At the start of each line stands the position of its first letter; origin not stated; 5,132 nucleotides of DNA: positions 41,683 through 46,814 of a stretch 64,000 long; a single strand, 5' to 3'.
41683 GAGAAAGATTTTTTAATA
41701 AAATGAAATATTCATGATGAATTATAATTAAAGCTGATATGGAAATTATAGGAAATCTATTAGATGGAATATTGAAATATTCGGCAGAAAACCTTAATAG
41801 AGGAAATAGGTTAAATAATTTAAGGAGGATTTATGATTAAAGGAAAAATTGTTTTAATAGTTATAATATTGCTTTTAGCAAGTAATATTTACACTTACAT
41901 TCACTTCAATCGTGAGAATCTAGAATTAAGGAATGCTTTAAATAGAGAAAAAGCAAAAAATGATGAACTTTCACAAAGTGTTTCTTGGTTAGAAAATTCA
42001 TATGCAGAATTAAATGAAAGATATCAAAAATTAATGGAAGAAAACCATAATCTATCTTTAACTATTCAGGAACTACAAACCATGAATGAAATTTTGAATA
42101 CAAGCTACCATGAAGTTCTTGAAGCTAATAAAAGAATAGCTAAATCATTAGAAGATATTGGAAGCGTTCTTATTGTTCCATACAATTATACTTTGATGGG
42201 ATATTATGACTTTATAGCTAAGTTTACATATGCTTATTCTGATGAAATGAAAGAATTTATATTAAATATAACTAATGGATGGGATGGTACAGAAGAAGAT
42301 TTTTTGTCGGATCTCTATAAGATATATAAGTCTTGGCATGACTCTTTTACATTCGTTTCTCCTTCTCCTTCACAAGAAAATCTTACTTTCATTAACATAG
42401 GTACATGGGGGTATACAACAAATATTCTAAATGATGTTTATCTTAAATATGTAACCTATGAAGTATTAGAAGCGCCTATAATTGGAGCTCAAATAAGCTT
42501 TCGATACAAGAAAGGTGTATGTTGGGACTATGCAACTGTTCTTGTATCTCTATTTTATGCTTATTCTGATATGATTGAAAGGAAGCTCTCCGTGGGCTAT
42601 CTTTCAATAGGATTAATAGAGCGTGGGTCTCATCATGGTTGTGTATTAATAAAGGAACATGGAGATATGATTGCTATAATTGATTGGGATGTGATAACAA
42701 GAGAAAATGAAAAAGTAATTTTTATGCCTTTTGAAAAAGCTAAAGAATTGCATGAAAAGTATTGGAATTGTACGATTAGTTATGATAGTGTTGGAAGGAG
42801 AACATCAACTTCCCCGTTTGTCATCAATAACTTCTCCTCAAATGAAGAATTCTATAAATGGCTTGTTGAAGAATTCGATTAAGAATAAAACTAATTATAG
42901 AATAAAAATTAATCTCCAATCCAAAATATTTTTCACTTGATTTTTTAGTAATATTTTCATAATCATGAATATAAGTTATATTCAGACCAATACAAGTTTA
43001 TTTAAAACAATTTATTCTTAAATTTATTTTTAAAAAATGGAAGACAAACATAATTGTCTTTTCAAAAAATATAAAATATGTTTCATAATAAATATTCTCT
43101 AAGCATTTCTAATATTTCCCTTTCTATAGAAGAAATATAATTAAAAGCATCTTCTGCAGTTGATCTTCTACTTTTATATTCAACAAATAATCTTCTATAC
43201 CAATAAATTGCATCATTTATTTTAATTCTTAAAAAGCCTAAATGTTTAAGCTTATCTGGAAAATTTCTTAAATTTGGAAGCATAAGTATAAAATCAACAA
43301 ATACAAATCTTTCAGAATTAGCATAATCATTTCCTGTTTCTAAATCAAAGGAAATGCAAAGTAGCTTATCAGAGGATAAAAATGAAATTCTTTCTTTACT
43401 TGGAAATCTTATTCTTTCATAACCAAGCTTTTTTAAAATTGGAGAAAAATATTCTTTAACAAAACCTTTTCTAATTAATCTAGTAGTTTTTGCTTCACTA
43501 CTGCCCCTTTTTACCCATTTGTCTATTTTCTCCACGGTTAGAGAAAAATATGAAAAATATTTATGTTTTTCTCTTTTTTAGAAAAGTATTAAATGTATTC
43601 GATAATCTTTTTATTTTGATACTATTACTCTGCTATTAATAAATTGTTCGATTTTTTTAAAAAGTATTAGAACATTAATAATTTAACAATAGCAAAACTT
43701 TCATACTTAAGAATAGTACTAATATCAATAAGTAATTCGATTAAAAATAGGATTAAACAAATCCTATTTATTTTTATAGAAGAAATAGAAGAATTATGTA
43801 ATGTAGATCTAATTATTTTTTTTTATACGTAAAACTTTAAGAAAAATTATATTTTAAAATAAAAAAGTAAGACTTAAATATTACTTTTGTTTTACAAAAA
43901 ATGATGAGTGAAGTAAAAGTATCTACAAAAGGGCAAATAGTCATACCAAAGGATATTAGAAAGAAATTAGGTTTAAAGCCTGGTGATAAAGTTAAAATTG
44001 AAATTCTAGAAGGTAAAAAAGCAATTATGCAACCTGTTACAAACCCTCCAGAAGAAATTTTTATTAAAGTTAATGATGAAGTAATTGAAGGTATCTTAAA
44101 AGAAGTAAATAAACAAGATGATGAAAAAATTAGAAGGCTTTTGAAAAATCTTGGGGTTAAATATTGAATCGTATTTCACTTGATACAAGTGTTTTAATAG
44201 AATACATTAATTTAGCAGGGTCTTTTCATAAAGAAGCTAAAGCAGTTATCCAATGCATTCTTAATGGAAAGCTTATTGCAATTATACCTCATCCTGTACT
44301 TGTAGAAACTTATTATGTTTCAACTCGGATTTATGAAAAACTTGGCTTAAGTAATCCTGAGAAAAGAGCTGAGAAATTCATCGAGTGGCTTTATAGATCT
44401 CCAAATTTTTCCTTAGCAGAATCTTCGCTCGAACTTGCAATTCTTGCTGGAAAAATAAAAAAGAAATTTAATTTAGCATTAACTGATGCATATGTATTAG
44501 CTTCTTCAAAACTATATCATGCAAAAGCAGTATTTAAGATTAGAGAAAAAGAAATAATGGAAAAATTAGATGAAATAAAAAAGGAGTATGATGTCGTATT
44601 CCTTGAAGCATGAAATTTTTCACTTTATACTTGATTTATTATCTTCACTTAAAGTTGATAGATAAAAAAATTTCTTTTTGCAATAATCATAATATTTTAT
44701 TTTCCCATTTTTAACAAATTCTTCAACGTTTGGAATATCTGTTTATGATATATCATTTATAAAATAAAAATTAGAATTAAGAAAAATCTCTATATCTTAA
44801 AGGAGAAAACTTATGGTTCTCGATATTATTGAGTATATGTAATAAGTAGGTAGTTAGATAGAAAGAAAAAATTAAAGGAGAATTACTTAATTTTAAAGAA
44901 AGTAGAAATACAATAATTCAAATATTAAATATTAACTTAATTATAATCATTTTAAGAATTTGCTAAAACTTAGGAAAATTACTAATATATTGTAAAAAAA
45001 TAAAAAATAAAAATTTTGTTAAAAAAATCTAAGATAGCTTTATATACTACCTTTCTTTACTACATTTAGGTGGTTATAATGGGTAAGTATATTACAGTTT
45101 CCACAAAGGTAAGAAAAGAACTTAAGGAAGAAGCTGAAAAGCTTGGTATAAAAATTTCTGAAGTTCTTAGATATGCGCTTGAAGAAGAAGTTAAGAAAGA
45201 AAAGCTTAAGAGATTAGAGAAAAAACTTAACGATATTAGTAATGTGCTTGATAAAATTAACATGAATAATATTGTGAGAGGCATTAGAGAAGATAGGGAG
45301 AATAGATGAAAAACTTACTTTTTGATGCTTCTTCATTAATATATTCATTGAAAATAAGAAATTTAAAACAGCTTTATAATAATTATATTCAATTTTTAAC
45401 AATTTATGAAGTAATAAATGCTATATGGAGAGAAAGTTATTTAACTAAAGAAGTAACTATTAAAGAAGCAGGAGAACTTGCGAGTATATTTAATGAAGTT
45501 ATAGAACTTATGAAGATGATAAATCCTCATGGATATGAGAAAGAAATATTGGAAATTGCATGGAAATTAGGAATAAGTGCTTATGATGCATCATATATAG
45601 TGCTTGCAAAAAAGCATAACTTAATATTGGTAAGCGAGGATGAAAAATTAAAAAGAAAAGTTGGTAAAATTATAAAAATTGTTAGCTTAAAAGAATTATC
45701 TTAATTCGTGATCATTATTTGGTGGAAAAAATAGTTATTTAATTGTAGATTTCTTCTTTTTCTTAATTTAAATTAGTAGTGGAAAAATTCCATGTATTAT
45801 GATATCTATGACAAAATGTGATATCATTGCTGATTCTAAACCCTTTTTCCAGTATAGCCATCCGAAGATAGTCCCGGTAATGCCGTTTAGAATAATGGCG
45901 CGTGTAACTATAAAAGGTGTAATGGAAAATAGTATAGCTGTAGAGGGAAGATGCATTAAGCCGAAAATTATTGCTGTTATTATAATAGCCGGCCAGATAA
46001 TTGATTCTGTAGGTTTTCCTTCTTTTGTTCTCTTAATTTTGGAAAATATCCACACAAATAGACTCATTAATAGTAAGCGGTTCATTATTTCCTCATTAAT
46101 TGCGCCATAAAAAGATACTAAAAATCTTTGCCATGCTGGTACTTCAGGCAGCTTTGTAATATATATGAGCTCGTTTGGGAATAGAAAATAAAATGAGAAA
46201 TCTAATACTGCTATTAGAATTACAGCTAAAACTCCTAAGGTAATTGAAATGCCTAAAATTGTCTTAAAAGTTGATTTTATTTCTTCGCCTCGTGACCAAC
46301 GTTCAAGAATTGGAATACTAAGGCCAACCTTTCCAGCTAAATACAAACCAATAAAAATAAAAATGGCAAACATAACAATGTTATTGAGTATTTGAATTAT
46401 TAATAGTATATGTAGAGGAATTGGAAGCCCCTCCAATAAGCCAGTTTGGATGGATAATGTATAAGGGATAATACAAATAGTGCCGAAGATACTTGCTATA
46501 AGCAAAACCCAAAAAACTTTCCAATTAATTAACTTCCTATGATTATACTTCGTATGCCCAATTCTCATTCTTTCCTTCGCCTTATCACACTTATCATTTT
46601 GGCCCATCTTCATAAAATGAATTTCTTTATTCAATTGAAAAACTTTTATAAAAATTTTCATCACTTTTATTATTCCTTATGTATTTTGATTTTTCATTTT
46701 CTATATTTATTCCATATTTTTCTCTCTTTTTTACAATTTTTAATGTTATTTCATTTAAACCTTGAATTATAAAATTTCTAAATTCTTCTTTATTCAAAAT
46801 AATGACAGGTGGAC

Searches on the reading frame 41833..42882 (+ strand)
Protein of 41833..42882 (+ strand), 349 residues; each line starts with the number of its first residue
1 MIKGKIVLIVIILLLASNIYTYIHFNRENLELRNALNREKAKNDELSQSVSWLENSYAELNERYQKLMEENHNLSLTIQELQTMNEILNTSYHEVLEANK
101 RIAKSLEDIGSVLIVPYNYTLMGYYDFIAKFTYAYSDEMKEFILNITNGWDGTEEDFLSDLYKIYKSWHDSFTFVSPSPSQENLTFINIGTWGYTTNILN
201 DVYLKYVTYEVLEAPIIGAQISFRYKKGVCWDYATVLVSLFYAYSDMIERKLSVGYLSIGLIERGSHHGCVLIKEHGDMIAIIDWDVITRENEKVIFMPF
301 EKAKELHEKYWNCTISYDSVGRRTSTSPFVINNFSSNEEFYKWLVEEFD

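Call 110: search_protein_families(library=pfam, max_evalue=0.01, proteins=[window:41833-42882:+])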
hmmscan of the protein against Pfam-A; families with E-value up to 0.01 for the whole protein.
window:41833-42882:+ (349 aa): 2 families
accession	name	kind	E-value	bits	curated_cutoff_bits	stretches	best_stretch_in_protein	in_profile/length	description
PF04977.20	DivIC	-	0.00021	21.5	28.9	1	7-63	4-60/80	Septum formation initiator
PF07200.18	Mod_r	-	0.0073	16.7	30.1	0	23-83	43-102/146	Modifier of rudimentary (Mod(r)) protein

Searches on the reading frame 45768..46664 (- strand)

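Call 110: search_protein_families(library=pfam, max_evalue=0.01, proteins=[window:45768-46664:-])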
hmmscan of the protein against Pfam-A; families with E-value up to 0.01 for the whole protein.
window:45768-46664:- (298 aa): 1 family
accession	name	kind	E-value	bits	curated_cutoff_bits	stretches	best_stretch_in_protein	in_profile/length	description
PF02517.21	Rce1-like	-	9.1e-14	52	22.4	1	176-289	4-93/93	Type II CAAX prenyl endopeptidase Rce1-like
